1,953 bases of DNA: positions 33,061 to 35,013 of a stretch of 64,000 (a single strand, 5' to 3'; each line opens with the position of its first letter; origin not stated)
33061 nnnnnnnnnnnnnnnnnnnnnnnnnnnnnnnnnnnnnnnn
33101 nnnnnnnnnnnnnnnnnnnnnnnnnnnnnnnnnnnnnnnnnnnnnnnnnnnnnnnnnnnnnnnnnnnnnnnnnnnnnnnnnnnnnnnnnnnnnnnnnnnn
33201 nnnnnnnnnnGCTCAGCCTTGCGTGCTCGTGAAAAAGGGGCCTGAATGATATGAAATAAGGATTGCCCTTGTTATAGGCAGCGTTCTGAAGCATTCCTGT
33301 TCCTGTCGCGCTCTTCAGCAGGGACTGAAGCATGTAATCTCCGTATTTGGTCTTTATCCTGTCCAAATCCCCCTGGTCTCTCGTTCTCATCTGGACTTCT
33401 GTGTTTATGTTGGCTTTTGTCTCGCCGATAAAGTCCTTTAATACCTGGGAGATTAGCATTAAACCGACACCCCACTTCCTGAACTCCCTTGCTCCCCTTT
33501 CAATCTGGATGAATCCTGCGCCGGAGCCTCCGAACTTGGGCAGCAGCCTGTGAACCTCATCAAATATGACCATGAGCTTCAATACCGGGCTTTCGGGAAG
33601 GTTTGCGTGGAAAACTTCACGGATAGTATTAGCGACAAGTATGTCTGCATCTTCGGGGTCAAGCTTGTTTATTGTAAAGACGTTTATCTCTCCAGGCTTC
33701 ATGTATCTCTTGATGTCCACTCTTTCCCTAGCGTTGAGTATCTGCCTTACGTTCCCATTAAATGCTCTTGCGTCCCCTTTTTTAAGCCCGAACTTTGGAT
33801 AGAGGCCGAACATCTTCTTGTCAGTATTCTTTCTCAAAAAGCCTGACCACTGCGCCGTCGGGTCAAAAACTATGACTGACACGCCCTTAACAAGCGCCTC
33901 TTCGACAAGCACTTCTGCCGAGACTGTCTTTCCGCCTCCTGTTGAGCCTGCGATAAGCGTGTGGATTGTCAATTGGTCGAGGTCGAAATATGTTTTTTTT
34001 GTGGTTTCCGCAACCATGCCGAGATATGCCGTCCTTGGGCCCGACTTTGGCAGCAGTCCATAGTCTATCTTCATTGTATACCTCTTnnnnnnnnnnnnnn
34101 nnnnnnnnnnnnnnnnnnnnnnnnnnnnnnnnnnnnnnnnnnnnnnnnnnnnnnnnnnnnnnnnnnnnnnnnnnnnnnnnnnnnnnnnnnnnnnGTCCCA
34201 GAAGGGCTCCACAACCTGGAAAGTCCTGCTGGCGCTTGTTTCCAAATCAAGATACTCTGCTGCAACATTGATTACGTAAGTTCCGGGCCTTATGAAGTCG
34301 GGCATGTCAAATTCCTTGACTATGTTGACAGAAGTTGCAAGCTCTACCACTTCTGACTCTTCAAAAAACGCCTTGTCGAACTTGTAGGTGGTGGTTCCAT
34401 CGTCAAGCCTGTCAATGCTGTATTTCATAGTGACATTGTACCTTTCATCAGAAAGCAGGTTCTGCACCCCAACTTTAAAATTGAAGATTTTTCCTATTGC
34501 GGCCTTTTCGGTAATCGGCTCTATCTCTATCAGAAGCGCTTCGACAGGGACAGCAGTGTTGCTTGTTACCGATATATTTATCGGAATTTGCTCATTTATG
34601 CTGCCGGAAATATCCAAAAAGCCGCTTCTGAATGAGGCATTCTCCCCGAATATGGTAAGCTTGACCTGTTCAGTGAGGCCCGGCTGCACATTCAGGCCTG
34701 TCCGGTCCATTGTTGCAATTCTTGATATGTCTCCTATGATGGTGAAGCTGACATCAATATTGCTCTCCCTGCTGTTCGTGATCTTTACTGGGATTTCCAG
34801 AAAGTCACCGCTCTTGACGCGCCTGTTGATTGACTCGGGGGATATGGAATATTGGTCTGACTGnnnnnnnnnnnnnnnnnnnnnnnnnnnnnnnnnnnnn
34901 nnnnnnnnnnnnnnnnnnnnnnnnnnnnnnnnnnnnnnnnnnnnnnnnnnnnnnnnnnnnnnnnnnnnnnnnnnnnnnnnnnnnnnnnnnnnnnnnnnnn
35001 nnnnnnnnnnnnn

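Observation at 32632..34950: HerA/FtsK-superfamily ATPase fused to a cleavable signal peptide and roughly 240-aa extracellular domain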

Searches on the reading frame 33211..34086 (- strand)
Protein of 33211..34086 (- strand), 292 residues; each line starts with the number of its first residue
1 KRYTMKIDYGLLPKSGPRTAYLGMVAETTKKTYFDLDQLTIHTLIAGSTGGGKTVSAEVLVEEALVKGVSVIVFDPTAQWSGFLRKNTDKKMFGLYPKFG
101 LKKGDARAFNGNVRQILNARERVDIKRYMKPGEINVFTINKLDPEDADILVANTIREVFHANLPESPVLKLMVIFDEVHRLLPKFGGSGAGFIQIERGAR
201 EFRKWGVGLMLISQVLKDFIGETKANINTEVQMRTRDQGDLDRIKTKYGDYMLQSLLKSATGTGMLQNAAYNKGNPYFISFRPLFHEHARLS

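Call 64: search_protein_representatives(protein=window:33211-34086:-)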
Query: 292 residues. Proteins with E-value up to 0.001 (for the whole library): 1189; up to 1e-10: 521; up to 1e-30: 347. The best 150 are listed.
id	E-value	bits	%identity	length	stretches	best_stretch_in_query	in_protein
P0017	6.5e-157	537.7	78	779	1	1-292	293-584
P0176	5.2e-140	482.2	70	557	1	1-291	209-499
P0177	1.5e-131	454.5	64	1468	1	1-292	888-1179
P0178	4.6e-130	449.6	66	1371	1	1-291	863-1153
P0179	7.0e-130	449.0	65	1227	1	1-292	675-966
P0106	6.9e-129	445.7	67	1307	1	1-291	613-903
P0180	1.1e-128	445.0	65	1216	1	1-292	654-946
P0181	1.4e-128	444.7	65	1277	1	2-292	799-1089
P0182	1.5e-127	441.3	65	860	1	1-291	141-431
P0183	2.0e-127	440.9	64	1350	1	1-292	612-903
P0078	6.8e-127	439.2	63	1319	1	1-291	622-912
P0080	1.3e-126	438.2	64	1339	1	1-291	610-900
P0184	3.0e-126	437.0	66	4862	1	1-292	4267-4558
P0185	1.9e-125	434.4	63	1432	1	1-291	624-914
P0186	1.5e-124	431.5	64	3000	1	1-292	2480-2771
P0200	1.0e-120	418.9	61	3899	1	4-291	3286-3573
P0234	3.8e-112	390.8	57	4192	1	1-291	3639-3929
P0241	7.9e-111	386.5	57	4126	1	1-292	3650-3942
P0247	1.7e-109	382.1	57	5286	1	1-292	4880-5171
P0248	2.3e-109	381.6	57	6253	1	1-292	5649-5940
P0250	7.5e-109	380.0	57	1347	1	1-292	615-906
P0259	8.9e-107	373.2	58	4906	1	1-292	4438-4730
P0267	5.1e-106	370.7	56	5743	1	1-291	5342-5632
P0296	1.5e-96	339.6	56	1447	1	1-291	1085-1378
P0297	2.0e-96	339.2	55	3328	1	1-292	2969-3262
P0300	3.1e-95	335.3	52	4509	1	1-292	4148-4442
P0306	4.7e-93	328.1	53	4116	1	1-291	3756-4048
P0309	9.6e-93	327.1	54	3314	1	1-292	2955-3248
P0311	3.2e-92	325.4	53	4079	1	2-292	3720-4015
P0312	3.5e-92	325.3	53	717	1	1-292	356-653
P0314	6.6e-92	324.4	53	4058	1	1-292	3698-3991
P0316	4.2e-91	321.7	51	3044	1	1-291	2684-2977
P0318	1.9e-90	319.6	51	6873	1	2-289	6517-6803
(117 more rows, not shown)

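Call 66: list_cluster_members(proteins=[P0318, P0248, P0184, P0186, P0267, P0247, P0259, P0234, P0241, P0200])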
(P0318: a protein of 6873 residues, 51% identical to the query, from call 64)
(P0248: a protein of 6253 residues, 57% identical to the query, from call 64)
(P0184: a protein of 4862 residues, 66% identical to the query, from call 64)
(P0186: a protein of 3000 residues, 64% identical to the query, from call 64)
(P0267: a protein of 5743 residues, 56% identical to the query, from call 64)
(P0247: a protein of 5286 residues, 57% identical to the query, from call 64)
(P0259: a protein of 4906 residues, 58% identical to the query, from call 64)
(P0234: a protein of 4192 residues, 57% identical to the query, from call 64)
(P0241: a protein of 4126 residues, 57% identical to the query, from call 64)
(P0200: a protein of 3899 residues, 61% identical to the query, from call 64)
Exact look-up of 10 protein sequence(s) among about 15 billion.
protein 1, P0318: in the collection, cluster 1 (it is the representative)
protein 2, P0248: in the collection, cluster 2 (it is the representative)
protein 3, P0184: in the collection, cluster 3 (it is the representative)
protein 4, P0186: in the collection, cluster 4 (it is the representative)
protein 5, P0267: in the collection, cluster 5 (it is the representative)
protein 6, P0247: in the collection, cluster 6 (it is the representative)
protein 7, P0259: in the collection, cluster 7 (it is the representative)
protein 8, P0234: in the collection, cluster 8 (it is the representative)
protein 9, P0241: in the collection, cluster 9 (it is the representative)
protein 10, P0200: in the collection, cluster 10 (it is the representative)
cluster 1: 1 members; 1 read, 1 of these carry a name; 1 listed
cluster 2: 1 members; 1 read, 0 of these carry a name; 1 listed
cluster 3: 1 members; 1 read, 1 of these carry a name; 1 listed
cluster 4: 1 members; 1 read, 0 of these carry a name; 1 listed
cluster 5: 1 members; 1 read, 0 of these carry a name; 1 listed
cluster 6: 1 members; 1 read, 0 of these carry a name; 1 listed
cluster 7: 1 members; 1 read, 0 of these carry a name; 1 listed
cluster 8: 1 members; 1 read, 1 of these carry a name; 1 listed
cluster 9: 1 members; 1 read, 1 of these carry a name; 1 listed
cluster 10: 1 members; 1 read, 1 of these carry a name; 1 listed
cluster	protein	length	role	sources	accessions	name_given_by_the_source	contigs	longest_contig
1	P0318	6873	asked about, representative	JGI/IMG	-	hypothetical protein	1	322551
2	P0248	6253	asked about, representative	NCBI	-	-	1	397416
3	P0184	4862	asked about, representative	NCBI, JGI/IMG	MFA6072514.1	MAG: DUF87 domain-containing protein [Candidatus Woesearchaeota archaeon] | hypothetical protein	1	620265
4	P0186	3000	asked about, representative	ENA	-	-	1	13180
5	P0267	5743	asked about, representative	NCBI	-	-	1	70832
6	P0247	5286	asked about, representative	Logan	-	-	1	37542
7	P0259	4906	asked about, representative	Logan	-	-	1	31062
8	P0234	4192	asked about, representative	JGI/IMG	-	hypothetical protein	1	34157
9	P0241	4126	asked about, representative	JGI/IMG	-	surface protein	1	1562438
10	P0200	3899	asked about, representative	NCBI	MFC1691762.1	helicase HerA-like domain-containing protein [Nanoarchaeota archaeon]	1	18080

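Call 78: list_cluster_members(proteins=[P0316, P0312, P0309, P0311, P0314, P0297, P0300, P0306, P0296, P0250])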
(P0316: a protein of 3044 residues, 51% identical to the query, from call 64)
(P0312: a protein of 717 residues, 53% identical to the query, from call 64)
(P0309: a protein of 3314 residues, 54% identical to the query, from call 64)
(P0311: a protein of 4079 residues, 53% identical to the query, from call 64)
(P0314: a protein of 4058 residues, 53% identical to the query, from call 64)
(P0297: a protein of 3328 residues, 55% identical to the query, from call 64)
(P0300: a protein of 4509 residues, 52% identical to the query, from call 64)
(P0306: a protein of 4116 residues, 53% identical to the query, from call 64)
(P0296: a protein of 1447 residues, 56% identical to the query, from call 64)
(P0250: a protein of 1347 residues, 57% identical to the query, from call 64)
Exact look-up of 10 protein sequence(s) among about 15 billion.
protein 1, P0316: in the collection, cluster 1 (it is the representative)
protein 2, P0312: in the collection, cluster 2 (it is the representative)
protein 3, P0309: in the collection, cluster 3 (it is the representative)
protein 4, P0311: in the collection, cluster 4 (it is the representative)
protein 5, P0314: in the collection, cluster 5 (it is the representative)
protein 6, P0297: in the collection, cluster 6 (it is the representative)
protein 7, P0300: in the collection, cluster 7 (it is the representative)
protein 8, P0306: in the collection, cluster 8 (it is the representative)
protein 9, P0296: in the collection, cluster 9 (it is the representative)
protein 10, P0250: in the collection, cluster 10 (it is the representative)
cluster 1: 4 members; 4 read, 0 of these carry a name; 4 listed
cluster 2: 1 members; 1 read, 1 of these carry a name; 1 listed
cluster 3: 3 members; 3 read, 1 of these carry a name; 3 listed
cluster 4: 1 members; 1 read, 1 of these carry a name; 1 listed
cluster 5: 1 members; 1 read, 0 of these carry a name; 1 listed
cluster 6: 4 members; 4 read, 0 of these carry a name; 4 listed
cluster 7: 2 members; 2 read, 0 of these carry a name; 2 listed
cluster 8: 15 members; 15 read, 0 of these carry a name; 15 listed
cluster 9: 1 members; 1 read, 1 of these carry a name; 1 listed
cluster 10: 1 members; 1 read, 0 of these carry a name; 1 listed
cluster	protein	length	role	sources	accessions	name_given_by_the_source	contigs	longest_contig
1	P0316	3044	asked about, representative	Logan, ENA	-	-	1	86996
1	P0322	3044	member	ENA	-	-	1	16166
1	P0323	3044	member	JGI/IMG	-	-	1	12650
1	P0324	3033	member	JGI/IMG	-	-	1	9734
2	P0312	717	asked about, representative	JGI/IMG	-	Predicted ATPase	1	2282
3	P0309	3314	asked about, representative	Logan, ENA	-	-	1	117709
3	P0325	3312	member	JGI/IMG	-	hypothetical protein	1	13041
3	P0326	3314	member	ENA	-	-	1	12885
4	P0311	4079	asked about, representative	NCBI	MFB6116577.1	MAG: helicase HerA-like domain-containing protein [Candidatus Nanosalina sp.]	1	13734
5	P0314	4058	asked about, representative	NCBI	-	-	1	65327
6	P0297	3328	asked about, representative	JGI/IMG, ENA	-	-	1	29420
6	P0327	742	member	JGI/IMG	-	-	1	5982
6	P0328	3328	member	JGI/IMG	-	-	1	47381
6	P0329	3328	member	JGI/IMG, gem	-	-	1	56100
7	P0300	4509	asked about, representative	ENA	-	-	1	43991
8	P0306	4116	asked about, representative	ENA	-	-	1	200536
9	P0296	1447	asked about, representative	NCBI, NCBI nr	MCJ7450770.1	MAG: DUF853 family protein, partial [Candidatus Nanohaloarchaeota archaeon QJJ-9] | DUF853 family protein [Candidatus Nanohaloarchaeota archaeon QJJ-9]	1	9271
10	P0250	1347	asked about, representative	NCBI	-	-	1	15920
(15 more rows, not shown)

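Call 88: find_encoding_contigs(protein=P0314, flank=10000, max_places=1)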
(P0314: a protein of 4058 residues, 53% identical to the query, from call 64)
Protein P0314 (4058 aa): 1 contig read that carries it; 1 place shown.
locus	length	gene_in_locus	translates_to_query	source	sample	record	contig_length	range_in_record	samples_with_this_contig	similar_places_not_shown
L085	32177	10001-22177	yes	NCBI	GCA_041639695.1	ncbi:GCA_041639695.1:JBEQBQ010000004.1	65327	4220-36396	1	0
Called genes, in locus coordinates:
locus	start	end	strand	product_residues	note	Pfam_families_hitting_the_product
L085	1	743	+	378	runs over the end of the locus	PF13155:Toprim_2 (weak), PF13662:Toprim_4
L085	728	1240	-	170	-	-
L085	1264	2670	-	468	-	PF12389:Peptidase_M73 (weak)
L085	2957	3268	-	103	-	PF13463:HTH_27 (weak), PF22665:WHD_DUF6293 (weak)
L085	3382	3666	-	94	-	-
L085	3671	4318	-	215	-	PF00156:Pribosyltran (weak)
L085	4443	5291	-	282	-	-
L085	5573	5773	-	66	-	PF12844:HTH_19 (weak), PF13560:HTH_31, PF01381:HTH_3, PF04545:Sigma70_r4 (faint), PF13443:HTH_26 (weak)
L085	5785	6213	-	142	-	PF09946:DUF2178 (weak)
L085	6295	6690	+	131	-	-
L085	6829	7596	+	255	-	-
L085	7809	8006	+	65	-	PF10771:DUF2582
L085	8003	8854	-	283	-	PF00892:EamA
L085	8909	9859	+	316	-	PF26233:NicX, PF02073:Peptidase_M29 (weak)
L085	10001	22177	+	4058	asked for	PF22067:Cep192_D3 (faint), PF10633:NPCBM_assoc (faint), PF17789:MG4 (faint), PF01935:DUF87, PF04851:ResIII, PF05872:HerA_C (faint)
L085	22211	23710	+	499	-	-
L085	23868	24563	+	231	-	PF19107:DUF5794 (weak)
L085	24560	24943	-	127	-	PF04186:FxsA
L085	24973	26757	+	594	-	PF08439:Peptidase_M3_N, PF01432:Peptidase_M3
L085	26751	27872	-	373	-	PF02073:Peptidase_M29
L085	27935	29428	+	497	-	PF02074:Peptidase_M32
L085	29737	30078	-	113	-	PF13742:tRNA_anti_2, PF01336:tRNA_anti-codon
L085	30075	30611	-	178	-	PF10469:AKAP7_NLS, PF02834:LigT_PEase, PF13563:2_5_RNA_ligase2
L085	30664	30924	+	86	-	PF05239:PRC (weak)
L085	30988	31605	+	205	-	-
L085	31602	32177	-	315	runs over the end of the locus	PF14520:HHH_5, PF00154:RecA_N, PF08423:Rad51, PF13481:AAA_25, PF06745:ATPase (weak)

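Call 91: find_encoding_contigs(protein=P0184, flank=8000, max_places=1)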
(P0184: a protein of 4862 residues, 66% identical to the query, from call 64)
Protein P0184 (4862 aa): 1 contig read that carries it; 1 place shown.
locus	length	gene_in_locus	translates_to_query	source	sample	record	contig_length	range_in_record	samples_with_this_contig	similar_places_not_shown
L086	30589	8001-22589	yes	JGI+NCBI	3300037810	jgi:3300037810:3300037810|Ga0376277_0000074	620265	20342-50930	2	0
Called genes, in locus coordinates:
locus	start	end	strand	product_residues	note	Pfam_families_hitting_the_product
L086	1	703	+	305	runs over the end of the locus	-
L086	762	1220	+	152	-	-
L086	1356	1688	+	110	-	PF07332:Phage_holin_3_6 (weak)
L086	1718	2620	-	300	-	-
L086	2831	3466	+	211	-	-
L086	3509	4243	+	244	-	-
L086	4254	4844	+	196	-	PF10294:Methyltransf_16 (weak), PF05175:MTS, PF01170:UPF0020 (weak), PF03602:Cons_hypoth95 (weak), PF06325:PrmA (weak), PF13847:Methyltransf_31, PF08242:Methyltransf_12 (weak), PF13649:Methyltransf_25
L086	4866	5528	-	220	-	PF01255:Prenyltransf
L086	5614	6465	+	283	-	PF01478:Peptidase_A24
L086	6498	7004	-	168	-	PF01230:HIT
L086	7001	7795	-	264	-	PF11969:DcpS_C, PF01230:HIT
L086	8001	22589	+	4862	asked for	PF10633:NPCBM_assoc (faint), PF01935:DUF87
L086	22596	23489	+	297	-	-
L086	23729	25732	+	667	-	PF02518:HATPase_c, PF00204:DNA_gyraseB, PF01751:Toprim, PF00986:DNA_gyraseB_C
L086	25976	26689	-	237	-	PF01978:TrmB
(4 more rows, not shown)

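Call 92: find_encoding_contigs(protein=P0248, flank=8000, max_places=1)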
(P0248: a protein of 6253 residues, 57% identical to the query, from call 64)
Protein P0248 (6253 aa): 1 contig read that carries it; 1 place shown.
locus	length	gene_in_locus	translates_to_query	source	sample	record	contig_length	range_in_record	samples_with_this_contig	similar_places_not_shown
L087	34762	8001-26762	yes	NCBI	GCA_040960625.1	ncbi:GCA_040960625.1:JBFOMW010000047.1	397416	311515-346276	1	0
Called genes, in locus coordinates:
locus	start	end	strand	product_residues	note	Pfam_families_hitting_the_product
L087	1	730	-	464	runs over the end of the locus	-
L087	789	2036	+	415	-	PF05221:AdoHcyase, PF00670:AdoHcyase_NAD, PF02826:2-Hacid_dh_C (weak), PF07991:KARI_N (weak)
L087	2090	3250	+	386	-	PF00226:DnaJ, PF01556:DnaJ_C, PF00684:DnaJ_CXXCXGXG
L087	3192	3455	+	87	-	-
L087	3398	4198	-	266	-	-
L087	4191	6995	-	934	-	PF00041:fn3 (weak), PF07705:CARDB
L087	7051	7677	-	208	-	PF13521:AAA_28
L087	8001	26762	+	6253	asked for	PF10633:NPCBM_assoc (faint), PF01935:DUF87, PF05872:HerA_C (faint)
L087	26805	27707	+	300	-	PF05010:TACC_C (weak)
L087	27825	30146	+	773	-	-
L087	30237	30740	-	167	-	PF00156:Pribosyltran, PF14681:UPRTase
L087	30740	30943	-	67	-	-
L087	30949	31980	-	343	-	PF04055:Radical_SAM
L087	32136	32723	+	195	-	-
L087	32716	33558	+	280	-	-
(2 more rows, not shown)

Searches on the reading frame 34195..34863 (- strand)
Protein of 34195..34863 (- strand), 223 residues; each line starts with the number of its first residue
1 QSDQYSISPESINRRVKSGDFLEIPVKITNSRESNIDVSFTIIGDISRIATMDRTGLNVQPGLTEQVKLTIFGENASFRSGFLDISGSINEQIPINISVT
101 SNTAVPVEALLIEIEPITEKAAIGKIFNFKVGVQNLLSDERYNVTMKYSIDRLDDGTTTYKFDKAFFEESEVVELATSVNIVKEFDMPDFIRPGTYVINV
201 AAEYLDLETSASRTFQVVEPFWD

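Call 41: search_protein_families(library=pfam, proteins=[window:34195-34863:-], max_evalue=1)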
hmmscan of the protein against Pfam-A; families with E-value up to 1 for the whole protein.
window:34195-34863:- (223 aa): 4 families
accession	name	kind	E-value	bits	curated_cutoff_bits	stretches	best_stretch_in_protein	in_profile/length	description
PF15418.12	DUF4625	-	0.0023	18.6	27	1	115-200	24-112/131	Domain of unknown function (DUF4625)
PF19516.4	DUF6049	-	0.0031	16.6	30.1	1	24-71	591-638/708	Family of unknown function (DUF6049)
PF22021.2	RbmA-like_FnIII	-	0.1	12.9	27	0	169-201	60-92/111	RbmA-like, FnIII domain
PF18986.5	DUF5719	-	0.12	11.9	26.2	1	26-70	68-112/319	Family of unknown function (DUF5719)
